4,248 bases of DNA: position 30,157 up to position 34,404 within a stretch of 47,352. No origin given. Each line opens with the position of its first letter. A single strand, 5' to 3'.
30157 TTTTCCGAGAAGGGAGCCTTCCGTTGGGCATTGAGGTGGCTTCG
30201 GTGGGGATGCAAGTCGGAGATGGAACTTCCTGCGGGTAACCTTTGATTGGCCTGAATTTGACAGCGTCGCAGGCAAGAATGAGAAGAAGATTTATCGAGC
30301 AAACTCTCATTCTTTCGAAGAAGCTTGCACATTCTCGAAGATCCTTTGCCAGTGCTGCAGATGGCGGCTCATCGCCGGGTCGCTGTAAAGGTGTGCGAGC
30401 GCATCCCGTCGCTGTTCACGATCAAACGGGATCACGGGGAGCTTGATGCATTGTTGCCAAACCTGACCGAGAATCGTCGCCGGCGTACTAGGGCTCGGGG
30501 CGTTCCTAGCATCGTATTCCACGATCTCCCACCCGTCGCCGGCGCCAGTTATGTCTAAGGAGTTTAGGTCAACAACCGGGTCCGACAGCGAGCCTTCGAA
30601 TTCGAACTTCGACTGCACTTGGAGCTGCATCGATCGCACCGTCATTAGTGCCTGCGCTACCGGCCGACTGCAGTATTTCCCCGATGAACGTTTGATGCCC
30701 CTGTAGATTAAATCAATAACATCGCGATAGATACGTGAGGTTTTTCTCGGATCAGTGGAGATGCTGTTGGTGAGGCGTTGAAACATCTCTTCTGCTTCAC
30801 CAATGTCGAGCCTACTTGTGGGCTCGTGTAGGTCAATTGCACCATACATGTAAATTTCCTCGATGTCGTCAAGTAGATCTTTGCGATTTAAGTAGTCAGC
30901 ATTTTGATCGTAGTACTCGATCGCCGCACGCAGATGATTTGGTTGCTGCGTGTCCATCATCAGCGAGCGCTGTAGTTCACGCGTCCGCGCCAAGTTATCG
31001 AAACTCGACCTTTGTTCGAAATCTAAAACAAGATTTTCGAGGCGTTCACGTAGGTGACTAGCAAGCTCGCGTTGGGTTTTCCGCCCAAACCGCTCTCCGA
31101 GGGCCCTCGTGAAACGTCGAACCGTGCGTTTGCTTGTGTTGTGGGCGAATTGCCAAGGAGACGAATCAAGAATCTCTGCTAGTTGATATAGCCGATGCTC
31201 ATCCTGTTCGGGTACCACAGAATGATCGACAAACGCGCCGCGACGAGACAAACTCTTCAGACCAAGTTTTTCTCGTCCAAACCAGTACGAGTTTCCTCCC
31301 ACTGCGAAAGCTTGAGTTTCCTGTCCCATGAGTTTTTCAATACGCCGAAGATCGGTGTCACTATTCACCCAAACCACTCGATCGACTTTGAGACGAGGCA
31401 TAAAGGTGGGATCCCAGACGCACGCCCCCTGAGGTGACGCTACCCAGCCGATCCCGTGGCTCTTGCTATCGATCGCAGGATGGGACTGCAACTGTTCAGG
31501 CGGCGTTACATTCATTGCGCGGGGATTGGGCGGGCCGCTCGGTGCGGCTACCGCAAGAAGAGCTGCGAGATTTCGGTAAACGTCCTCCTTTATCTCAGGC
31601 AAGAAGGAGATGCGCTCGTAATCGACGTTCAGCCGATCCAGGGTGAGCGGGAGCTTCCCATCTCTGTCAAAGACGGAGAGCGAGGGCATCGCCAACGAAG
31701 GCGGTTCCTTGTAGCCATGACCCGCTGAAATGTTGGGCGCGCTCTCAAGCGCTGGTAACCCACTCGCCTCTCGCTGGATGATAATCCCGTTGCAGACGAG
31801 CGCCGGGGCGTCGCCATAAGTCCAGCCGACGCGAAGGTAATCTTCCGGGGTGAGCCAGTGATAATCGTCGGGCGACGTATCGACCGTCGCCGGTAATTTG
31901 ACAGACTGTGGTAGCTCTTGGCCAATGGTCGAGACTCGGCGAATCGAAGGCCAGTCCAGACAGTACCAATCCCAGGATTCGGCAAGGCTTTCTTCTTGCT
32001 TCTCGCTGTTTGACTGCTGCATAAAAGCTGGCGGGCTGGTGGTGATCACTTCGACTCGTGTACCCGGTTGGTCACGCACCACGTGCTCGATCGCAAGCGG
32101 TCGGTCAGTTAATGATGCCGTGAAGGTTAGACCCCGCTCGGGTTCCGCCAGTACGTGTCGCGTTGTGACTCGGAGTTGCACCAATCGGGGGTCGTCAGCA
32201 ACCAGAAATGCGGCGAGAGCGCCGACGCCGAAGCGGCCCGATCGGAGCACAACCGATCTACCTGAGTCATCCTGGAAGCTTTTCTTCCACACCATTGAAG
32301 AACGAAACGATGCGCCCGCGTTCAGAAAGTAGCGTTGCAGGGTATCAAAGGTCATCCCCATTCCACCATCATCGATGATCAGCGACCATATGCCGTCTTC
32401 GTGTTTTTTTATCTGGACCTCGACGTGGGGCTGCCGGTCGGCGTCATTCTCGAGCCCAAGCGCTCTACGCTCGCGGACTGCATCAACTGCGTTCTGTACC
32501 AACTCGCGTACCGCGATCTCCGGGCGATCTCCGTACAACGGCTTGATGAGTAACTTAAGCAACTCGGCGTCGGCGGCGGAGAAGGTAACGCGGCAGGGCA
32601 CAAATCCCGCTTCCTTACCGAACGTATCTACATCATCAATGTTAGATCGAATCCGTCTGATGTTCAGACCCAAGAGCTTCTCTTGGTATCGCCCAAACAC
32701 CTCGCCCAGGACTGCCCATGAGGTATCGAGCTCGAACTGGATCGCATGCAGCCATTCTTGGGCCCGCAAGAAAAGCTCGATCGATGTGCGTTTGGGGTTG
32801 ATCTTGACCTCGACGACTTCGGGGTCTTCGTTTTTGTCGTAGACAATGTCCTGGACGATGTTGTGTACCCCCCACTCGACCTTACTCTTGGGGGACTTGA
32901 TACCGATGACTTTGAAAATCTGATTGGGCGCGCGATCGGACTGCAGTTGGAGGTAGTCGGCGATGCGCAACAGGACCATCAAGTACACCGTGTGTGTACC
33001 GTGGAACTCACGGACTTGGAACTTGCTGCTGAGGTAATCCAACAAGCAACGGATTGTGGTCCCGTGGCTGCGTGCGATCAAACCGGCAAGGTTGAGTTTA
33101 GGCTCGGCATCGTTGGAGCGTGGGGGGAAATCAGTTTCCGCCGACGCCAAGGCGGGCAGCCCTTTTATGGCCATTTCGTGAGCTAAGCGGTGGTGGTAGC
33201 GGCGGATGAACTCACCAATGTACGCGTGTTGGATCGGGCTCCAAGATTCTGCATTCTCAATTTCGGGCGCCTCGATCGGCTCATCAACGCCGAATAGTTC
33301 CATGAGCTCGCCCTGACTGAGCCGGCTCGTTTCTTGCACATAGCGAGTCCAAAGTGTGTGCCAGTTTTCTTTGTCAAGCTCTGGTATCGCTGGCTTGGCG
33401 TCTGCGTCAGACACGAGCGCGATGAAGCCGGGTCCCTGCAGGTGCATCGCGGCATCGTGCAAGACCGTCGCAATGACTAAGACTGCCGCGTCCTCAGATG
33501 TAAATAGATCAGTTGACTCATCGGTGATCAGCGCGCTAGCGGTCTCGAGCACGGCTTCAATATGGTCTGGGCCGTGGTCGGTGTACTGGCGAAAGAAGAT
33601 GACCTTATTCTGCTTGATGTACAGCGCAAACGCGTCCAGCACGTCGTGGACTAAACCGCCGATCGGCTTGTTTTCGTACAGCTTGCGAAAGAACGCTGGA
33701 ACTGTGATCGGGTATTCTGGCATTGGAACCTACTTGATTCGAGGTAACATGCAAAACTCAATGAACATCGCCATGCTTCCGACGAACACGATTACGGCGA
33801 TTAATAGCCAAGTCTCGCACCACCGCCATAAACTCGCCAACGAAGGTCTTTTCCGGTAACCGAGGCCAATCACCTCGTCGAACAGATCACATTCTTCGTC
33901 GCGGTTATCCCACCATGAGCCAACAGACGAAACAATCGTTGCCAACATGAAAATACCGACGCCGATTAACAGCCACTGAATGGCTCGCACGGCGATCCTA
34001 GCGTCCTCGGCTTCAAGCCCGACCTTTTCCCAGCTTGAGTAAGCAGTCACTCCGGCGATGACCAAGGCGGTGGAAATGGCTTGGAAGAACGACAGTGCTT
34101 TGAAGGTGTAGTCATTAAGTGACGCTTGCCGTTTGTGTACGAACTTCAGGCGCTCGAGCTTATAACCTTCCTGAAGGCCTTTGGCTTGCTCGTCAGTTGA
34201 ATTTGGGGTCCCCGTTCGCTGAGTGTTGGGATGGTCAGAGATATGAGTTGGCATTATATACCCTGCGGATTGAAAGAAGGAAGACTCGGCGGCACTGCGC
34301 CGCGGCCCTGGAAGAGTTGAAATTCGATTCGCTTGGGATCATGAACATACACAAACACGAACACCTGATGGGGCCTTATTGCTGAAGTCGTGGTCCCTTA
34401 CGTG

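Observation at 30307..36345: Candidate novel defence operon: nuclease-vWA protein, small TM protein, HD + GHKL ATPase giant protein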

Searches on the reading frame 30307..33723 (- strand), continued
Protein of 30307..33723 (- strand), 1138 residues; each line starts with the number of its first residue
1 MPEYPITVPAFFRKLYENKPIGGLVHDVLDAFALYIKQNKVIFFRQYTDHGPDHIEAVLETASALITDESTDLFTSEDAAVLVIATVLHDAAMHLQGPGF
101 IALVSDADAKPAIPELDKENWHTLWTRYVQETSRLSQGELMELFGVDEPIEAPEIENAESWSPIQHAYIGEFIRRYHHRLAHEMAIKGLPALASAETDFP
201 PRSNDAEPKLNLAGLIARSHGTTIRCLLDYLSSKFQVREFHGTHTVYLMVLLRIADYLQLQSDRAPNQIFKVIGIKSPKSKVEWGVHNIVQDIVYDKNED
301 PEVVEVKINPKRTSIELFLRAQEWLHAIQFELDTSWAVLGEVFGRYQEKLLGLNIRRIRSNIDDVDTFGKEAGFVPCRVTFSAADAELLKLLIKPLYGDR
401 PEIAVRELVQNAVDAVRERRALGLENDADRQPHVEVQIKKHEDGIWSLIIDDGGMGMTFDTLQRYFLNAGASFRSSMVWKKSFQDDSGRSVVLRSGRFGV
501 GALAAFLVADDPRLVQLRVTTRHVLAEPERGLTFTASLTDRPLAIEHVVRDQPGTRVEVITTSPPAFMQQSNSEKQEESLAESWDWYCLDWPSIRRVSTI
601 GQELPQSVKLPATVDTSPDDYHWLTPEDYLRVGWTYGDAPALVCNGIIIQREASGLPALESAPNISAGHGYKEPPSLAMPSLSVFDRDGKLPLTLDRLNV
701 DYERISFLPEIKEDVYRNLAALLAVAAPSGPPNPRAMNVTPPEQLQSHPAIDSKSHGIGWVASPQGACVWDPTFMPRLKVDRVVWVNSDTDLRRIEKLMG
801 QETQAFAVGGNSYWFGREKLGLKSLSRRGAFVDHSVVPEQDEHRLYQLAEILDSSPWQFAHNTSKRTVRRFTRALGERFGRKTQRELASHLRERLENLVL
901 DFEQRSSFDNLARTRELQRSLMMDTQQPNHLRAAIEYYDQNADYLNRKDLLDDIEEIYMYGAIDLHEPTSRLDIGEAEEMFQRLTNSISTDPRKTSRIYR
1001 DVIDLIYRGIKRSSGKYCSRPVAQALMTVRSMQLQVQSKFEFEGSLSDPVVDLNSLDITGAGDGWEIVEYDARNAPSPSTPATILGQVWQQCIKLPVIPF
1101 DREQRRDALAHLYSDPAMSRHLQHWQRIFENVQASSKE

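Call 111: search_protein_families(library=pfam, proteins=[L144:11188-11691:+, L145:7262-7918:+, L036:3687-4307:+, L037:5243-5965:+, L040:4648-5775:+, L043:4838-5458:+, L099:6872-7417:+, L145:12130-12549:+], max_evalue=1)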
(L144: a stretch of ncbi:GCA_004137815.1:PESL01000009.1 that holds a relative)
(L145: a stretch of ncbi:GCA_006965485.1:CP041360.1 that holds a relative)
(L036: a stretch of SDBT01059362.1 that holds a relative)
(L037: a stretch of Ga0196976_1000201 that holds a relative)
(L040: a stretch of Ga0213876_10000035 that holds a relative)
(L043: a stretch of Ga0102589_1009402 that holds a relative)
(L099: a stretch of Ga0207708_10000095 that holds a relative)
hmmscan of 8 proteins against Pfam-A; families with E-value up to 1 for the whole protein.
L144:11188-11691:+ (167 aa): 3 families
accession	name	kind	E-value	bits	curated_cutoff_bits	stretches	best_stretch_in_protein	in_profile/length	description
PF18186.6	SLATT_4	-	2.2e-06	27.9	27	1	30-158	24-151/165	SMODS and SLOG-associating 2TM effector domain family 4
PF14015.11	DUF4231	-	0.001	19.9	24.7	1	33-101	14-79/103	Protein of unknown function (DUF4231)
PF18159.6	S_4TM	-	0.11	12.2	26.9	1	43-160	170-280/291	SMODS-associating 4TM effector domain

L145:7262-7918:+ (218 aa): 0 families

L036:3687-4307:+ (206 aa): 2 families
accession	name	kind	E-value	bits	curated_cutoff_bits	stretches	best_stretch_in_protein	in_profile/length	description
PF19335.5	HMBD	-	2.7e-13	50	23.6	1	177-203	2-28/28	Heavy metal binding domain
PF10938.13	YfdX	-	0.047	14.1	26.6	1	69-101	2-34/149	YfdX protein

L037:5243-5965:+ (240 aa): 22 families
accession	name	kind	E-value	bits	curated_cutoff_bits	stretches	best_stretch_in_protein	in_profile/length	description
PF07719.23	TPR_2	-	6.2e-11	42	27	2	68-93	4-29/34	Tetratricopeptide repeat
PF14559.12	TPR_19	-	1.1e-10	42.2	25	2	111-175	3-64/68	Tetratricopeptide repeat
PF13174.12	TPR_6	-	2.4e-08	34.5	26.3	2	100-131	1-32/33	Tetratricopeptide repeat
PF13432.12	TPR_16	-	1.2e-07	32.5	32.7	1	106-165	4-61/65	Tetratricopeptide repeat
PF12895.13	ANAPC3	-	6.3e-07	30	27.2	1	149-194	3-49/82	Anaphase-promoting complex, cyclosome, subunit 3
PF13428.12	TPR_14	-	3.6e-06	27.6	23.5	3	171-200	4-33/44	Tetratricopeptide repeat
PF00515.34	TPR_1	-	3.8e-06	26.9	27.8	1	70-92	6-28/34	Tetratricopeptide repeat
PF13424.12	TPR_12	-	5.3e-06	27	30.1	1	68-115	6-54/77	Tetratricopeptide repeat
PF13181.12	TPR_8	-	1.9e-05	24.9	25.7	1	136-164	2-30/34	Tetratricopeptide repeat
PF13374.12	TPR_10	-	3.5e-05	24.1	27.5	1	170-199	4-33/42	Tetratricopeptide repeat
PF03704.23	BTAD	-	9.9e-05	23.2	22.1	1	95-163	58-124/146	Bacterial transcriptional activator domain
PF07721.20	TPR_4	-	0.0001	23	27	2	136-160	2-26/26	Tetratricopeptide repeat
PF13371.12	TPR_9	-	0.00012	22.5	35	1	72-137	2-63/73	Tetratricopeptide repeat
PF01535.26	PPR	-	0.0012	19.3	25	1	141-164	6-29/31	PPR repeat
PF13431.12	TPR_17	-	0.0021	18.6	24.4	0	126-154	6-32/34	Tetratricopeptide repeat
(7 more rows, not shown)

L040:4648-5775:+ (375 aa): 2 families
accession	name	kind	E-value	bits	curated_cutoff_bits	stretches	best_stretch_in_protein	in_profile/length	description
PF10073.14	GapR_DNA-bd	-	0.19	11.8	22.6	0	265-285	31-51/72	GapR-like, DNA-binding domain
PF13925.11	Katanin_con80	-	0.26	11.8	27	0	276-310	32-65/160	con80 domain of Katanin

L043:4838-5458:+ (206 aa): 1 family
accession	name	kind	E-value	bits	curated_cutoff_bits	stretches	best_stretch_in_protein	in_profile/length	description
PF02982.20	Scytalone_dh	-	0.12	12.6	27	1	143-201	67-125/160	Scytalone dehydratase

L099:6872-7417:+ (181 aa): 1 family
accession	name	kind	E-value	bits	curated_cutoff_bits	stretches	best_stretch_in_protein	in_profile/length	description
PF04390.17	LptE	-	1.2e-13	52.2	23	1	36-173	1-118/118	Lipopolysaccharide-assembly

L145:12130-12549:+ (139 aa): 2 families
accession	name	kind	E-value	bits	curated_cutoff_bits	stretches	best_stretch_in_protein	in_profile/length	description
PF12158.14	DUF3592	-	8e-07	30.1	25.3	1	35-97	2-76/84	Domain of unknown function (DUF3592)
PF14145.11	YrhK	-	0.28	11.5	26.1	1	4-20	9-25/58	YrhK-like protein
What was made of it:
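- On SLATT membrane effectors: The Pectobacterium partner of an HD-GHKL relative does meet SLATT_4 (call 111).
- Closest known: SLATT-type membrane effectors of nucleotide-signalling conflict systems. Same: The Pectobacterium relative's partner is a true SLATT_4 member (call 111).
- One relative pairs with a SLATT_4 effector-type protein (call 111).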

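Call 113: search_protein_families(library=padloc, alignment_id=A6, max_evalue=1e-10)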
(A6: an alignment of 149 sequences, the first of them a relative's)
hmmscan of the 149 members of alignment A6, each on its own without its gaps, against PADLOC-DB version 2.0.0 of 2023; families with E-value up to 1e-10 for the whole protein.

A. member 1, L032:5302-6474:+ (391 aa): 0 families

B. families by the number of members that match (of 149 scanned): 88 families (the first 25 are shown)
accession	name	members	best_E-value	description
PDLC04791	PDC-S01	1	1e-184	-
PDLC04807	PDC-S02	1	2.2e-144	-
PDLC04820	PDC-S02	1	4.6e-106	-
PDLC04803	PDC-S02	1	1.4e-105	-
PDLC04795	PDC-S02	1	9.2e-86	-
PDLC04831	PDC-S02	1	1.2e-83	-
PDLC04810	PDC-S02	1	1.2e-81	-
PDLC04827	PDC-S02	1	6e-80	-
PDLC04822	PDC-S02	1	1.3e-77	-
PDLC05041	PDC-S57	1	4.5e-76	-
PDLC03961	ShosA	1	4.7e-68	-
PDLC04802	PDC-S02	1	7.6e-65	-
PDLC03253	MTase_II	1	7.6e-51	Type II methyltransferase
PDLC04813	PDC-S02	1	7e-49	-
PDLC04812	PDC-S02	1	7.1e-47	-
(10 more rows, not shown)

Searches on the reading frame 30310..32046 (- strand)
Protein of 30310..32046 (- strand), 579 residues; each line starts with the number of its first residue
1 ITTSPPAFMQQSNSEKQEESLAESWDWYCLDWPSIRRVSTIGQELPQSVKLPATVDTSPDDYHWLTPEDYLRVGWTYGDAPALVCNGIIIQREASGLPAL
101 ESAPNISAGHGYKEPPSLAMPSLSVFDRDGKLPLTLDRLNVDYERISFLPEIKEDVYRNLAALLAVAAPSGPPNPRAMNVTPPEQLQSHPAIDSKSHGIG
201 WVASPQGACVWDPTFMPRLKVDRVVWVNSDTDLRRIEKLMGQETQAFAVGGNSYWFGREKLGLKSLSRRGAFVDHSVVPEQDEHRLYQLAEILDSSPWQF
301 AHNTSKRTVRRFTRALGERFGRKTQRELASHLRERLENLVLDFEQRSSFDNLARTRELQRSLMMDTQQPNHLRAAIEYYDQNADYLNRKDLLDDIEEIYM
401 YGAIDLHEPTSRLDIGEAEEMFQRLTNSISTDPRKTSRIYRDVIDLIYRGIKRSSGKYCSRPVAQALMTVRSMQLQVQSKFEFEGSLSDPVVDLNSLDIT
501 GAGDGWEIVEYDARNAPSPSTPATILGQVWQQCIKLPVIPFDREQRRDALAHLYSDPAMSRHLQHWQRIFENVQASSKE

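Call 54: search_solved_structures(query=window:30310-32046:-, max_evalue=10)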
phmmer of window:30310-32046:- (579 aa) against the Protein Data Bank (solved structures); distinct sequences matched with E-value up to 10: 2.
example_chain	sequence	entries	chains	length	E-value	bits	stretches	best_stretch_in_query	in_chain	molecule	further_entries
4gmf_A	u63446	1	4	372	0.42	12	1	167-236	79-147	Yersiniabactin biosynthetic protein YbtU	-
4gmg_A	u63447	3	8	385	0.46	11.9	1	167-236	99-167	Yersiniabactin biosynthetic protein YbtU | Irp3 protein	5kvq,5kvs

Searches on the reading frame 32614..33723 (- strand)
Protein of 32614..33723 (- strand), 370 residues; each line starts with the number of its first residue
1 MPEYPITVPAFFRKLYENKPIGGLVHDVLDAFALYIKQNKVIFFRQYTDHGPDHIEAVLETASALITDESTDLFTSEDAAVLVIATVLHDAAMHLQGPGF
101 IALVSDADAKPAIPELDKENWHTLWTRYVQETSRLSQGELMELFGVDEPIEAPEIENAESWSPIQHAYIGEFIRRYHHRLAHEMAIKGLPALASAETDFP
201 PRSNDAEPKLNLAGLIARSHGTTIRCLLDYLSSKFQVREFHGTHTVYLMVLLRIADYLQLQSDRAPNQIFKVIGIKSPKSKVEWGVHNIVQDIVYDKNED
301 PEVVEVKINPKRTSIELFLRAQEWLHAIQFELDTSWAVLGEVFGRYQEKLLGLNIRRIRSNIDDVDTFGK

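Call 53: search_solved_structures(query=window:32614-33723:-, max_evalue=10)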
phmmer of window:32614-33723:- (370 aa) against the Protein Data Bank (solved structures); distinct sequences matched with E-value up to 10: 1.
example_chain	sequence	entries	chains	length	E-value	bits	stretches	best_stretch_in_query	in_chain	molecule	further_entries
3obe_A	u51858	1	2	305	0.018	17.2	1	263-341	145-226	Sugar phosphate isomerase/epimerase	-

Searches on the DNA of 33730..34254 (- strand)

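Call 89: search_dna_similar(query=L140:5971-9214:+, collection=ecoli_genomes, mode=distant, max_rows=10)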
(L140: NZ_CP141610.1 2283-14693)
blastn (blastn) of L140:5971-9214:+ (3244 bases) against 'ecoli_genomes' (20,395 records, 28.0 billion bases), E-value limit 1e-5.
No match.
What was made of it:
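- Tried and rejected: The E. coli genome search with the Pantoea module found nothing (call 89).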
